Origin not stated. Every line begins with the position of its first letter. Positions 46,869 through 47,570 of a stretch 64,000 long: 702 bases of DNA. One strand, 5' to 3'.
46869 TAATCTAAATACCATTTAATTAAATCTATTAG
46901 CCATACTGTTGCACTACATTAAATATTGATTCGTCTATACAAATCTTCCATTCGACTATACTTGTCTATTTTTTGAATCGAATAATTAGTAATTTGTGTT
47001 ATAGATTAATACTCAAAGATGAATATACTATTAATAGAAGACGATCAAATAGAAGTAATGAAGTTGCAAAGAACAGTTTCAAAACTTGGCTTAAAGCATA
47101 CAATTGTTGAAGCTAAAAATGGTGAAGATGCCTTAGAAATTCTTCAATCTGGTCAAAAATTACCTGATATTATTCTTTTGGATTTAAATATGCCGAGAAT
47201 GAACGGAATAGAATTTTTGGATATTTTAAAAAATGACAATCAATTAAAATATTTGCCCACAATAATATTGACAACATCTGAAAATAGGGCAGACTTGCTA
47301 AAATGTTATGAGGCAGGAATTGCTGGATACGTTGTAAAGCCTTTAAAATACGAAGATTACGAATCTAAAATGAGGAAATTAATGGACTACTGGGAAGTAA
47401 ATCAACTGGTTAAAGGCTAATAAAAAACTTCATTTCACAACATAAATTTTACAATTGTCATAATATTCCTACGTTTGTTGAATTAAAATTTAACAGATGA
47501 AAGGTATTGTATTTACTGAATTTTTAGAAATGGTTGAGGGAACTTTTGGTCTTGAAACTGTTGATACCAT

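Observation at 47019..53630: Seven-gene H-NOX plus FIST dual-input phosphorelay operon ending in HPt and a LytTR regulator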

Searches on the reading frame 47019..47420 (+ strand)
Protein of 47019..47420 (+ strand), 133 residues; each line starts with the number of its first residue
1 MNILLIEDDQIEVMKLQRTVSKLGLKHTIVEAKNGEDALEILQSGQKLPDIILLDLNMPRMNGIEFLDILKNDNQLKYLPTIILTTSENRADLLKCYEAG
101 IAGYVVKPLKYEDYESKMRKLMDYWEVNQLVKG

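Call 3: search_protein_families(library=pfam, proteins=[window:47019-47420:+], max_evalue=0.01)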
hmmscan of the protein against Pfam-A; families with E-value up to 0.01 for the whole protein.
window:47019-47420:+ (133 aa): 1 family
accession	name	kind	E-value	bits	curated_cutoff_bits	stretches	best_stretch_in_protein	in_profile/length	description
PF00072.30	Response_reg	-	2e-23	83.1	30.2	1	3-114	1-106/111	Response regulator receiver domain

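Call 4: search_protein_families(library=ncbifam, proteins=[window:47019-47420:+], max_evalue=0.01)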
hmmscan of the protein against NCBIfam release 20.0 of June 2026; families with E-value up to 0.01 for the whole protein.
window:47019-47420:+ (133 aa): 95 families (the best 25 are shown)
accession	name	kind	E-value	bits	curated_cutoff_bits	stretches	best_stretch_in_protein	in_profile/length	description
NF007901.0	PRK10610.1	equivalog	5.4e-18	65.4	189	1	5-123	9-125/129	chemotaxis response regulator CheY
NF007969.0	PRK10693.1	equivalog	1.6e-17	63.6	329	1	2-110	9-111/337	two-component system response regulator RssB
NF007135.0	PRK09581.1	equivalog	5.1e-17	61.8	474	1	3-121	5-119/457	PleD family two-component system response regulator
NF007935.0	PRK10651.1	equivalog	1e-16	60.8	250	1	2-119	8-121/216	two-component system response regulator NarL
TIGR02154.1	PhoB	equivalog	1.6e-16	60.3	296.2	1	2-120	4-118/226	phosphate regulon transcriptional regulator PhoB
TIGR02956.1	TMAO_torS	equivalog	7.1e-15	54.2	676.5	1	2-123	703-821/967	TMAO reductase system sensor histidine kinase/response regulator TorS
NF041734.1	resp_reg_RppA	equivalog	1.7e-14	53.8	250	1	1-121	1-117/229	two-component system response regulator RppA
TIGR01387.1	cztR_silR_copR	subfamily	2.3e-14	53.6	279.2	1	3-122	1-114/218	heavy metal response regulator transcription factor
NF041733.1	resp_reg_CseB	equivalog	2.3e-14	53.3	350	1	2-122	2-115/228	two-component system response regulator CseB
NF041880.1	EPS_EpsF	equivalog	3.5e-14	52.2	900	1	8-123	3-115/492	response regulator EpsF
NF045944.1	ResRegRpaBCyano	equivalog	4.4e-14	52.4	330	1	5-123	1-113/229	response regulator transcription factor RpaB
NF041866.1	EpsW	equivalog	4.4e-14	52.2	200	1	3-122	8-125/131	exopolysaccharide biosynthesis response regulator EpsW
NF038297.2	hybrid_HK_HrmK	equivalog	7.7e-14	51.2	725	1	2-113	492-599/607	hybrid histidine kinase/response regulator HrmK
NF012023.0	PRK15479.1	equivalog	1.4e-13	51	337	1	1-122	1-116/224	transcriptional regulator TctD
TIGR02875.1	spore_0_A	equivalog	1.5e-13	50.6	200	1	4-123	6-123/262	sporulation transcription factor Spo0A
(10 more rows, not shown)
